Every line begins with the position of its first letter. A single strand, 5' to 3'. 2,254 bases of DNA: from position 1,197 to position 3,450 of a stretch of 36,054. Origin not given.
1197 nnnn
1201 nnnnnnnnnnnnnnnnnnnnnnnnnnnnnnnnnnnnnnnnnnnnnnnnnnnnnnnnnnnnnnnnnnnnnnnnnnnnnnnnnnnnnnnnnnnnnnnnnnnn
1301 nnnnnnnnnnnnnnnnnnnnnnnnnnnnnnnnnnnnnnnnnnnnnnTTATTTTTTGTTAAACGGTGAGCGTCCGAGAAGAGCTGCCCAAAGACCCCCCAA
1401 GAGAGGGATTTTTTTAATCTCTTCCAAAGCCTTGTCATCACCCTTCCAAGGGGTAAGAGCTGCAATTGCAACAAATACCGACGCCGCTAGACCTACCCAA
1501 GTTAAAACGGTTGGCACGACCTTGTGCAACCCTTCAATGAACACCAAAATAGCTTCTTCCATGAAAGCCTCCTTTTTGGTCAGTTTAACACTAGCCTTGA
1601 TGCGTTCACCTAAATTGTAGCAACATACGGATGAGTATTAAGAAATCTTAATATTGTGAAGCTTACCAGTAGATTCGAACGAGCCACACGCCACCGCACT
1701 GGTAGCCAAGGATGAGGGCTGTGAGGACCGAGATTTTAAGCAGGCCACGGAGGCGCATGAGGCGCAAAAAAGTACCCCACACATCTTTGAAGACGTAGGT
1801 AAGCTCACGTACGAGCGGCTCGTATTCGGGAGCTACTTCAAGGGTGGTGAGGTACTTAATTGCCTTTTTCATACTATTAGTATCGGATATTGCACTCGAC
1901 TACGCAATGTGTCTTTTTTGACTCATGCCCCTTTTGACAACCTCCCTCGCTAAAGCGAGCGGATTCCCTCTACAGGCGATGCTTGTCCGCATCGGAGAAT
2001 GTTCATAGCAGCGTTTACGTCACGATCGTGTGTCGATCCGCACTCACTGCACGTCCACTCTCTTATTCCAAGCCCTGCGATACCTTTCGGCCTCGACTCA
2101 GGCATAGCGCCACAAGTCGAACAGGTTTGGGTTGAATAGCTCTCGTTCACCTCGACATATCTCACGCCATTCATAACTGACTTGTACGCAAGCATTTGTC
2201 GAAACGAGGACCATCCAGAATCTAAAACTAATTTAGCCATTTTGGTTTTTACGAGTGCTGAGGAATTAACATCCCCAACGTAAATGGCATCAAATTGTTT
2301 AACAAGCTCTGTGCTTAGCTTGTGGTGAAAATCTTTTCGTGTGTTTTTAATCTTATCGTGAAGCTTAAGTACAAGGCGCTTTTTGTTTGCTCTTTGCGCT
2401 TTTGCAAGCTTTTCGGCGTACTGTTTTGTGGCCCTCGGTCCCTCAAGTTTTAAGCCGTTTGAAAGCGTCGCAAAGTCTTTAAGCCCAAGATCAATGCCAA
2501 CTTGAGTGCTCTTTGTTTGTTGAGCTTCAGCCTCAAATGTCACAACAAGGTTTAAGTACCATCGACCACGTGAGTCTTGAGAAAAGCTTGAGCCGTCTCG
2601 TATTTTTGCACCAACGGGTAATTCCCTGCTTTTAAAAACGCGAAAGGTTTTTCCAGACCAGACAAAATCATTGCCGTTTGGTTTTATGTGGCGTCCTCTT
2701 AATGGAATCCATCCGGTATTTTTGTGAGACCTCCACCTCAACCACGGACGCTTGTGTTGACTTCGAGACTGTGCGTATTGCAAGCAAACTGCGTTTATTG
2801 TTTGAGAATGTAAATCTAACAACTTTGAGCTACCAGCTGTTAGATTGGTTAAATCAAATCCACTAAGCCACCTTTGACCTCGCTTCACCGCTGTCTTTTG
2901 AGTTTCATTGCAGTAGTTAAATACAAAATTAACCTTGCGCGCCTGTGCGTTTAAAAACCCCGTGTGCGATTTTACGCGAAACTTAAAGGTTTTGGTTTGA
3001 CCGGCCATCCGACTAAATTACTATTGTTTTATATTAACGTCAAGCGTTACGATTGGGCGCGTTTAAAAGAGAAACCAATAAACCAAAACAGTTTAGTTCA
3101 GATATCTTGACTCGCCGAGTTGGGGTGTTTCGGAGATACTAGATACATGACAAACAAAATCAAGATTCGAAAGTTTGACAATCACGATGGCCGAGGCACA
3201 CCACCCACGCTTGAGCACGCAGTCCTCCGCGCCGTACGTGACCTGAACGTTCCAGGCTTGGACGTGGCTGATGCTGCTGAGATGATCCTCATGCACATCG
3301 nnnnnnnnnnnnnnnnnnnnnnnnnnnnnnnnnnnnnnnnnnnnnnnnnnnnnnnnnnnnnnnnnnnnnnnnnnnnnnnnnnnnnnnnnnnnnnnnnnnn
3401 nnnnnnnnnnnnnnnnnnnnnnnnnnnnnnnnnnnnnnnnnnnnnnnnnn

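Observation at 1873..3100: Solo TnpB with an intact RuvC triad and an omega-RNA-like 3' hairpin embedded in a phage genome; no TnpA anywhere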

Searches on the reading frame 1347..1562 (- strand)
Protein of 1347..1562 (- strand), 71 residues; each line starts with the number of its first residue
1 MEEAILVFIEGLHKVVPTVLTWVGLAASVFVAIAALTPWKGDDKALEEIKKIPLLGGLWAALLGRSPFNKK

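Call 12: search_protein_families(library=phrogs, proteins=[window:1347-1562:-], max_evalue=0.01)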
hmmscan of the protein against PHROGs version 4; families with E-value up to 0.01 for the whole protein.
window:1347-1562:- (71 aa): 1 family
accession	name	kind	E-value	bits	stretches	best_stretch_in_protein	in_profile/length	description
phrog_9685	-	unknown function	0.004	18.2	1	4-51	3-50/73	-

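Call 13: search_protein_families(library=pfam, proteins=[window:1347-1562:-], max_evalue=0.01)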
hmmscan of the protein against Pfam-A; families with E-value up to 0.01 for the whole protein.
window:1347-1562:- (71 aa): 0 families

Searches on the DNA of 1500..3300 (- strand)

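Call 9: search_rna_families(source=window, start=1500, end=3300, threshold=evalue, max_evalue=10, show_alignments=2)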
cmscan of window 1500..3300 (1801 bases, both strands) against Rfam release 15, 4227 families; matches with E-value up to 10: 1.
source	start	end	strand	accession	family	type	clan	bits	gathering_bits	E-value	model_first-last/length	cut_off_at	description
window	1705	1734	+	RF01152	sR1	Gene; snRNA; snoRNA; CD-box;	-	12.2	45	4.2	1-57/57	no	Small nucleolar RNA sR1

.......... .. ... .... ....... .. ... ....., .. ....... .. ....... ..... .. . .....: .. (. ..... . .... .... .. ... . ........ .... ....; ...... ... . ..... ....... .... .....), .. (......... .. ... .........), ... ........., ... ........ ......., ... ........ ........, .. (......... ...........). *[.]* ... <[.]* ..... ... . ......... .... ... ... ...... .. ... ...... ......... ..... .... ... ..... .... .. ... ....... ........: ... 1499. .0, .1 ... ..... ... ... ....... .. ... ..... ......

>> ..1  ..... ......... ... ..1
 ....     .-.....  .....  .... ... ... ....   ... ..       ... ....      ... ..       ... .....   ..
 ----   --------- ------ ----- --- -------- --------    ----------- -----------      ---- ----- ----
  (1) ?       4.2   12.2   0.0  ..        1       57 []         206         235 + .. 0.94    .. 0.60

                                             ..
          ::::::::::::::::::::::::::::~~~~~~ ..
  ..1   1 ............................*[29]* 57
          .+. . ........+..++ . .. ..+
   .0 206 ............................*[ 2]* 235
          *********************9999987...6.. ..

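Call 89: build_rna_model(alignment_id=A2, structure=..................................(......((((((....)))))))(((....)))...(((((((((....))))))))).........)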
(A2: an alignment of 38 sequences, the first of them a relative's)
Model R1 built from alignment A2 (38 sequences, 102 columns); structure: as given.
model positions 85; base pairs 19; branch points 2; effective number of sequences 2.03; information 0.668 bits per position. Calibrated on 0.2 Mb of random sequence (short: E-values are rough).
structure used (alignment columns):
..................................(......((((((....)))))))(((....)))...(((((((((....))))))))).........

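Call 90: search_with_rna_model(model_id=R1, source=window, filters=off, max_evalue=10, show_alignments=1)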
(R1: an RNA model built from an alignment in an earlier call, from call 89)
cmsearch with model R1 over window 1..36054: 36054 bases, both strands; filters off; matches with E-value up to 10: 10.
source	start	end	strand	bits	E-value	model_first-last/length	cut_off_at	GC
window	1934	2017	-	87.8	2.8e-17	1-85/85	no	0.52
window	17996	18064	+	8.4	3.5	1-85/85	no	0.39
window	4332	4361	+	7.9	4.6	1-85/85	no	0.3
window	13123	13172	+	7.4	5.7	1-85/85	no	0.44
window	6340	6436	-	6.9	7.5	1-85/85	no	0.44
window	17721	17798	+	6.7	8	1-85/85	no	0.38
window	11384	11457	+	6.6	8.8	1-85/85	no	0.31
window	24389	24480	-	6.6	8.8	1-85/85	no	0.48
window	3268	3317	+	6.5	9.1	1-85/85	no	0.52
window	25484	25519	+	6.5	9.2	1-85/85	no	0.42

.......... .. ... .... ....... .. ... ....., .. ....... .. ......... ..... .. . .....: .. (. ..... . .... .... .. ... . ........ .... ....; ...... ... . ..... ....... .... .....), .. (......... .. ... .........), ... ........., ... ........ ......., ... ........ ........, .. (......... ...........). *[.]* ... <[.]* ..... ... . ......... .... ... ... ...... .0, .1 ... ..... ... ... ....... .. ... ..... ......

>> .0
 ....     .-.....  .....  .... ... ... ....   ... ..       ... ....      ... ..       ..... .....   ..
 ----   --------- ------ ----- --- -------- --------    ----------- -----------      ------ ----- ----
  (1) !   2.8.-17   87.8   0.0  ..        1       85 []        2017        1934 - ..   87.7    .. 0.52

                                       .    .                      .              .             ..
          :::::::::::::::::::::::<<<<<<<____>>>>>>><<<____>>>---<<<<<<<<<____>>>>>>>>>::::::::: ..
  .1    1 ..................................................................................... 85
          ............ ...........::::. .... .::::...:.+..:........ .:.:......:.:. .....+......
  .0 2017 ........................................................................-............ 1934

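Call 91: search_dna_similar(query=L002:1-7062:+, collection=phages, mode=near, max_rows=15)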
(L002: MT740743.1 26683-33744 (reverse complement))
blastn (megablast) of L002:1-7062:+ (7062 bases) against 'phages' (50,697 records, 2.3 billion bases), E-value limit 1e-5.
Records with a match: 33; places in all: 45; records where one place covers at least 80% of the query: 1.
Best place of each record, by identity: >=99% 9; 95-99% 14; 90-95% 7; 80-90% 3.
By first word of the organism name: Ralstonia 33.
By host as written in the record: Ralstonia pseudosolanacearum I-31 (MT043) 13; Ralstonia solanacearum 6; Ralstonia pseudosolanacearum I-31 (MT035) 3; Ralstonia pseudosolanacearum I-33 (MT009) 3; Ralstonia pseudosolanacearum 3; Ralstonia pseudosolanacearum I-33 (MT061) 2; Ralstonia pseudosolanacearum I-15 (MT017) 1; Ralstonia solanacearum CQPS-1 1; and 1 more.
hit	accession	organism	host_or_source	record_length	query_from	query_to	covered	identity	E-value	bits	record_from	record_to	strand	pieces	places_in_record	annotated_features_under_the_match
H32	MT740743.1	Ralstonia phage Hyacinthe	Ralstonia pseudosolanacearum I-31 ...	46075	1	7062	100%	100.0%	0e+0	13042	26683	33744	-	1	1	hypothetical protein (x10) | transposase (x2) | rrrD: lysozyme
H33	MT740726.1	Ralstonia phage Albius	Ralstonia pseudosolanacearum I-31 ...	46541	1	7062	77%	99.9%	0e+0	10042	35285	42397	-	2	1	hypothetical protein (x12) | rrrD: lysozyme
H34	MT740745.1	Ralstonia phage Raharianne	Ralstonia pseudosolanacearum I-31 ...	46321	1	7062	77%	99.9%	0e+0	10042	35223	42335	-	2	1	hypothetical protein (x12) | rrrD: lysozyme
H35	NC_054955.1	Ralstonia phage Raharianne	Ralstonia pseudosolanacearum I-31 ...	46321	1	7062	77%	99.9%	0e+0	10042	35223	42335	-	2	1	RecE-like recombination exonuclease | transposase | hypothetical protein (x8) | esterase/lipase | HNH endonuclease | and 1 other names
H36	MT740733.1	Ralstonia phage Dimitile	Ralstonia pseudosolanacearum I-31 ...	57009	2457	4085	23%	99.8%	0e+0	2987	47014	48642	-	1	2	transposase | hypothetical protein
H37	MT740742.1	Ralstonia phage Heva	Ralstonia pseudosolanacearum I-31 ...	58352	2993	4589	18%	99.2%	0e+0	2295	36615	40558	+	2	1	transposase | hypothetical protein (x7) | terminase small subunit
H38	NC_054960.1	Ralstonia phage Heva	Ralstonia pseudosolanacearum I-31 ...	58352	2993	4589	18%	99.2%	0e+0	2295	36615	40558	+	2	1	transposase | hypothetical protein (x6) | terminase small subunit | transcriptional regulator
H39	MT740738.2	Ralstonia phage Gamede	Ralstonia pseudosolanacearum I-31 ...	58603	3557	4589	9%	99.1%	0e+0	1196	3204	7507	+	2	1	hypothetical protein (x8) | terminase small subunit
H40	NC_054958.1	Ralstonia phage Gamede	Ralstonia pseudosolanacearum I-31 ...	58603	3557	4589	9%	99.1%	0e+0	1196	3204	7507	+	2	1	anti-repressor Ant | terminase small subunit | hypothetical protein (x6) | transcriptional regulator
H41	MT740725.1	Ralstonia phage Adzire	Ralstonia pseudosolanacearum I-31 ...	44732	4223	4589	3%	97.4%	8e-82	388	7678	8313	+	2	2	hypothetical protein (x2)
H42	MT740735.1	Ralstonia phage Elie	Ralstonia pseudosolanacearum I-15 ...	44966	4223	4589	3%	97.4%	8e-82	388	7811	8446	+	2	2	hypothetical protein (x2)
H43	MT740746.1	Ralstonia phage Sarlave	Ralstonia pseudosolanacearum I-31 ...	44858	4223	4589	3%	97.4%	8e-82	388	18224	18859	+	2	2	hypothetical protein (x2)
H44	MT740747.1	Ralstonia phage Simangalove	Ralstonia pseudosolanacearum I-31 ...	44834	4223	4589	3%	97.4%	8e-82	388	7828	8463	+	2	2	hypothetical protein (x2)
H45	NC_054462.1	Ralstonia phage Adzire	Ralstonia pseudosolanacearum I-31 ...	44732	4223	4589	3%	97.4%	8e-82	388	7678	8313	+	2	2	hypothetical protein (x2)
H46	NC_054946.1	Ralstonia phage Simangalove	Ralstonia pseudosolanacearum I-31 ...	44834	4223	4589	3%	97.4%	8e-82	388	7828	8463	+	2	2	hypothetical protein (x2)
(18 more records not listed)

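Call 92: get_annotated_region(hit=H35, flank=0)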
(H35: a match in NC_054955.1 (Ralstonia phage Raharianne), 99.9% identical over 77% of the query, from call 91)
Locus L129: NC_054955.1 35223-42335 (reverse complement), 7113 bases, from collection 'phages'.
description: Ralstonia phage Raharianne, complete genome.
organism: Ralstonia phage Raharianne (NCBI taxid 2759715)
taxonomy: Viruses; Duplodnaviria; Heunggongvirae; Uroviricota; Caudoviricetes; Rahariannevirus; Rahariannevirus raharianne
host: Ralstonia pseudosolanacearum I-31 (MT043); source: tomato plant greenhouse; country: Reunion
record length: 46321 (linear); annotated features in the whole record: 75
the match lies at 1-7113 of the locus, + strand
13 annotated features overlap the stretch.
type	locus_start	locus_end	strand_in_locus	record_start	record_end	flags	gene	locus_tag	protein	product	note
CDS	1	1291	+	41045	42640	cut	-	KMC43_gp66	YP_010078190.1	RecE-like recombination exonuclease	-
CDS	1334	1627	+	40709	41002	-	-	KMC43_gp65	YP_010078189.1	hypothetical protein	-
CDS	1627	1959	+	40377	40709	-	-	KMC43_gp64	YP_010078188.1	hypothetical protein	-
CDS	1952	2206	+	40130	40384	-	-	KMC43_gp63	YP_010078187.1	hypothetical protein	-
CDS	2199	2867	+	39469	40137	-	-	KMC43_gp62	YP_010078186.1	hypothetical protein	-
CDS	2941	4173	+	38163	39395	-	-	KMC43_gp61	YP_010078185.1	transposase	-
CDS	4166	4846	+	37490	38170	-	-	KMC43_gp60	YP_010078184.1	hypothetical protein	-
CDS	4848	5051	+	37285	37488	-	-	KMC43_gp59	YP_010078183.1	hypothetical protein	-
CDS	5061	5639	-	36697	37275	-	-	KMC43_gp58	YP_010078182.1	esterase/lipase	-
CDS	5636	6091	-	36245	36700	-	-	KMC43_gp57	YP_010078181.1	hypothetical protein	-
CDS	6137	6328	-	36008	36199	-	-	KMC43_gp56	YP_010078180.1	hypothetical protein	-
CDS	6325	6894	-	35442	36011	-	-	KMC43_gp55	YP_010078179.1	HNH endonuclease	-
CDS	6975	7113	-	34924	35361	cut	rrrD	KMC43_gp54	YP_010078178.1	endolysin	rrrD; Lysozyme RrrD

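Call 95: get_annotated_region(hit=H36, flank=1500)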
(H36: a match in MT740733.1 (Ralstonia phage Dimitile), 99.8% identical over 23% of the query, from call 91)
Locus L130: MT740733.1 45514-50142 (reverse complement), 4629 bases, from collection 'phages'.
description: Ralstonia phage Dimitile, complete genome.
organism: Ralstonia phage Dimitile (NCBI taxid 2759723)
taxonomy: Viruses; Duplodnaviria; Heunggongvirae; Uroviricota; Caudoviricetes; Cimandefvirus
host: Ralstonia pseudosolanacearum I-31 (MT043); source: aubergine plant field; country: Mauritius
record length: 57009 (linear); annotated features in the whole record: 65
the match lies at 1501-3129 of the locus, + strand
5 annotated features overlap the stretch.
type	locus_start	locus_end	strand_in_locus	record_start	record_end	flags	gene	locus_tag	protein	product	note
CDS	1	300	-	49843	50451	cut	-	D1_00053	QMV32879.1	hypothetical protein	-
CDS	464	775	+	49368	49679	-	-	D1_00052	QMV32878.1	hypothetical protein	-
CDS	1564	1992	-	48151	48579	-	-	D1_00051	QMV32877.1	hypothetical protein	-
CDS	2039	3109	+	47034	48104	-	-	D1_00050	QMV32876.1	transposase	IS200/IS605 family transposase ISPa83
CDS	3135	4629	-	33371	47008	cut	-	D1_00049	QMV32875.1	hypothetical protein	-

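Call 96: search_dna_similar(query=L130:1-4629:+, collection=phages, mode=near, max_rows=12)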
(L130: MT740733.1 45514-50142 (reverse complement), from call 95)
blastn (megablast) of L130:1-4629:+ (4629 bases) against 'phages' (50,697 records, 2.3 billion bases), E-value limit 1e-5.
Records with a match: 51; places in all: 63; records where one place covers at least 80% of the query: 1.
Best place of each record, by identity: >=99% 15; 95-99% 17; 90-95% 8; 80-90% 11.
By first word of the organism name: Ralstonia 41; Burkholderia 10.
By host as written in the record: Ralstonia pseudosolanacearum I-31 (MT043) 10; Ralstonia pseudosolanacearum 6; Ralstonia solanacearum 5; Ralstonia pseudosolanacearum I-15 (MT014) 4; Ralstonia pseudosolanacearum I-33 (MT061) 4; Burkholderia cenocepacia 4; Ralstonia pseudosolanacearum I-15 (MT017) 3; Ralstonia pseudosolanacearum I-31 (MT035) 3; and 7 more.
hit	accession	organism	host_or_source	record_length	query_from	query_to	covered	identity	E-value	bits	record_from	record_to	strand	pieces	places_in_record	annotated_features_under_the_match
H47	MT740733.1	Ralstonia phage Dimitile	Ralstonia pseudosolanacearum I-31 ...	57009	1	4629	100%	100.0%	0e+0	8549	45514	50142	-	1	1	hypothetical protein (x4) | transposase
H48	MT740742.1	Ralstonia phage Heva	Ralstonia pseudosolanacearum I-31 ...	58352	1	4629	65%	99.7%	0e+0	5501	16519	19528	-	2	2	hypothetical protein (x4)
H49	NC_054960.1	Ralstonia phage Heva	Ralstonia pseudosolanacearum I-31 ...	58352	1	4629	65%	99.7%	0e+0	5501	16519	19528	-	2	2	DarB-like antirestriction | hypothetical protein (x2) | endolysin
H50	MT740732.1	Ralstonia phage Darius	Ralstonia pseudosolanacearum I-15 ...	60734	1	4626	65%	99.0%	0e+0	5377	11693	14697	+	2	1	hypothetical protein (x4)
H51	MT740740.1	Ralstonia phage Gervaise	Ralstonia pseudosolanacearum I-15 ...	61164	1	4629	65%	98.9%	0e+0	5366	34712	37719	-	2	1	hypothetical protein (x4)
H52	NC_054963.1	Ralstonia phage Gervaise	Ralstonia pseudosolanacearum I-15 ...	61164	1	4629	65%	98.9%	0e+0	5366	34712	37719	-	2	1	DarB-like antirestriction | hypothetical protein (x2) | endolysin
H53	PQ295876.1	Ralstonia phage YL1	Ralstonia pseudosolanacearum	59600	1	4629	65%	98.3%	0e+0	5272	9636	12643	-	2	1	hypothetical protein (x4)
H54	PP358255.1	Ralstonia phage PY045S1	Ralstonia solanacearum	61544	1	4629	65%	97.2%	0e+0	5088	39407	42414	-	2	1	hypothetical protein (x4)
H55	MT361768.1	Ralstonia phage RPZH6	Ralstonia pseudosolanacearum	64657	1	4626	65%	96.6%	0e+0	4983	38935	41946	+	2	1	DarB-like antirestriction protein | DUF3380 domain-containing protein | hypothetical protein (x2)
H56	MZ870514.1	Ralstonia phage RPZH3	Ralstonia solanacearum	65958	1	4626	65%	96.6%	0e+0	4983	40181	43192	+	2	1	DarB-like antirestriction protein | hypothetical protein (x2) | DUF3380 domain-containing protein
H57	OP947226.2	Ralstonia phage p2110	Ralstonia solanacearum strain Tb1546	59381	1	4629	65%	96.1%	0e+0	4906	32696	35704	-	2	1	hypothetical protein (x3) | putative peptidoglycan binding protein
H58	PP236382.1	Ralstonia phage QkW1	Ralstonia pseudosolanacearum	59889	1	4629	64%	96.6%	0e+0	4941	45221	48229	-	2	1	hypothetical protein (x4)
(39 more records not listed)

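Call 97: get_annotated_region(hit=H49, flank=0)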
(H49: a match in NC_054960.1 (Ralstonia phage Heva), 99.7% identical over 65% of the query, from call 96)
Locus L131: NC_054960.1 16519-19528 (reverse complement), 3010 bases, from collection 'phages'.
description: Ralstonia phage Heva, complete genome.
organism: Ralstonia phage Heva (NCBI taxid 2759730)
taxonomy: Viruses; Duplodnaviria; Heunggongvirae; Uroviricota; Caudoviricetes; Cimandefvirus; Cimandefvirus heva
host: Ralstonia pseudosolanacearum I-31 (MT043); source: potato plant field soil; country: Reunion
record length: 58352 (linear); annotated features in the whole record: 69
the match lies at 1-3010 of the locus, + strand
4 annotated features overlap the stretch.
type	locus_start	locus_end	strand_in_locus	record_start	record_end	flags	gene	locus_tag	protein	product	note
CDS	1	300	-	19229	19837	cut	-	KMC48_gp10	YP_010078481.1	endolysin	-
CDS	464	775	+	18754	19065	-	-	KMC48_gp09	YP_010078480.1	hypothetical protein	-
CDS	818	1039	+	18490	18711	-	-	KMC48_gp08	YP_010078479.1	hypothetical protein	-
CDS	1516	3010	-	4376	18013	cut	-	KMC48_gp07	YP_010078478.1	DarB-like antirestriction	-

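Call 99: get_annotated_region(hit=H50, flank=0)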
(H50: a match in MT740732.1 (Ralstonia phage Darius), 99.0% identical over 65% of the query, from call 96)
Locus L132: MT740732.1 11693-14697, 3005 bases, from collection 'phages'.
description: Ralstonia phage Darius, complete genome.
organism: Ralstonia phage Darius (NCBI taxid 2759722)
taxonomy: Viruses; Duplodnaviria; Heunggongvirae; Uroviricota; Caudoviricetes; Gervaisevirus; Gervaisevirus gervaise
host: Ralstonia pseudosolanacearum I-15 (MT014); source: aubergine plant field; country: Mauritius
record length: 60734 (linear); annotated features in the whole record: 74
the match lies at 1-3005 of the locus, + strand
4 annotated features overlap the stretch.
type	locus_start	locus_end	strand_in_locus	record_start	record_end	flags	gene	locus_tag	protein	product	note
CDS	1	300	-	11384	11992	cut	-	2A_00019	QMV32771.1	hypothetical protein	-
CDS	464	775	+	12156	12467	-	-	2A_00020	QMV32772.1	hypothetical protein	-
CDS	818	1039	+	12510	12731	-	-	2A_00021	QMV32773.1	hypothetical protein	-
CDS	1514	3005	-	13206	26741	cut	-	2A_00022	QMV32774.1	hypothetical protein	-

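Call 100: get_annotated_region(hit=H53, flank=0)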
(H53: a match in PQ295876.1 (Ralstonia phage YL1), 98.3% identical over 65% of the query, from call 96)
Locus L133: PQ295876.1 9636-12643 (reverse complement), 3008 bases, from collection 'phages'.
description: Ralstonia phage YL1, complete genome.
organism: Ralstonia phage YL1 (NCBI taxid 3390401)
taxonomy: Viruses; Duplodnaviria; Heunggongvirae; Uroviricota; Caudoviricetes; Gervaisevirus
host: Ralstonia pseudosolanacearum; source: -; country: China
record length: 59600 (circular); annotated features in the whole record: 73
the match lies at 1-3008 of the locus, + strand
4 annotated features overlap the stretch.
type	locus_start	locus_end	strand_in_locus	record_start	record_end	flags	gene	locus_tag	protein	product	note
CDS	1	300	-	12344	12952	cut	-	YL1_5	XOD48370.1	hypothetical protein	-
CDS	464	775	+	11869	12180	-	-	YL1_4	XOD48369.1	hypothetical protein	-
CDS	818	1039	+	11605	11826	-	-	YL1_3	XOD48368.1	hypothetical protein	-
CDS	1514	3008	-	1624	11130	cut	-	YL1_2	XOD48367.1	hypothetical protein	-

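Call 101: get_annotated_region(hit=H55, flank=0)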
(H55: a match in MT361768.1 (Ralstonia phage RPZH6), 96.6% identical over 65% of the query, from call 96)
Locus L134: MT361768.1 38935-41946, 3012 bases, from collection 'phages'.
description: Ralstonia phage RPZH6, complete genome.
organism: Ralstonia phage RPZH6 (NCBI taxid 2736195)
taxonomy: Viruses; Duplodnaviria; Heunggongvirae; Uroviricota; Caudoviricetes; Gervaisevirus
host: Ralstonia pseudosolanacearum; source: -; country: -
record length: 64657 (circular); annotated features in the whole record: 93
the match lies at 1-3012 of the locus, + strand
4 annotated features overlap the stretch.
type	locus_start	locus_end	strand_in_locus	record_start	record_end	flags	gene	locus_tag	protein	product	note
CDS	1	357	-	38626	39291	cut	-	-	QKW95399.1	DUF3380 domain-containing protein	ORF69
CDS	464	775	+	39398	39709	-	-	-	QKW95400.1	hypothetical protein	ORF70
CDS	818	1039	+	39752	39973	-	-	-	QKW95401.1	hypothetical protein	ORF71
CDS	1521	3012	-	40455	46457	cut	-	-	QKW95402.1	DarB-like antirestriction protein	ORF72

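Call 102: get_annotated_region(hit=H57, flank=0)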
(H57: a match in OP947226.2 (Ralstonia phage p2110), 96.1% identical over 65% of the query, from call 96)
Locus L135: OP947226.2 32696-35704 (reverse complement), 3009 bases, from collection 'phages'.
description: Ralstonia phage p2110, complete genome.
organism: Ralstonia phage p2110 (NCBI taxid 2998498)
taxonomy: Viruses; Duplodnaviria; Heunggongvirae; Uroviricota; Caudoviricetes; Gervaisevirus
host: Ralstonia solanacearum strain Tb1546; source: soil; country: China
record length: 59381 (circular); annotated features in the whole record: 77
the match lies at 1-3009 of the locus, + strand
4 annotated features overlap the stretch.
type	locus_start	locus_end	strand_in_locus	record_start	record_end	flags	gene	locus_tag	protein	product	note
CDS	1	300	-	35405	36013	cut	-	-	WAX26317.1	putative peptidoglycan binding protein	-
CDS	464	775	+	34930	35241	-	-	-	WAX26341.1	hypothetical protein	-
CDS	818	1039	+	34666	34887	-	-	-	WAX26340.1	hypothetical protein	-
CDS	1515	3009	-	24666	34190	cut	-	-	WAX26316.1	hypothetical protein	-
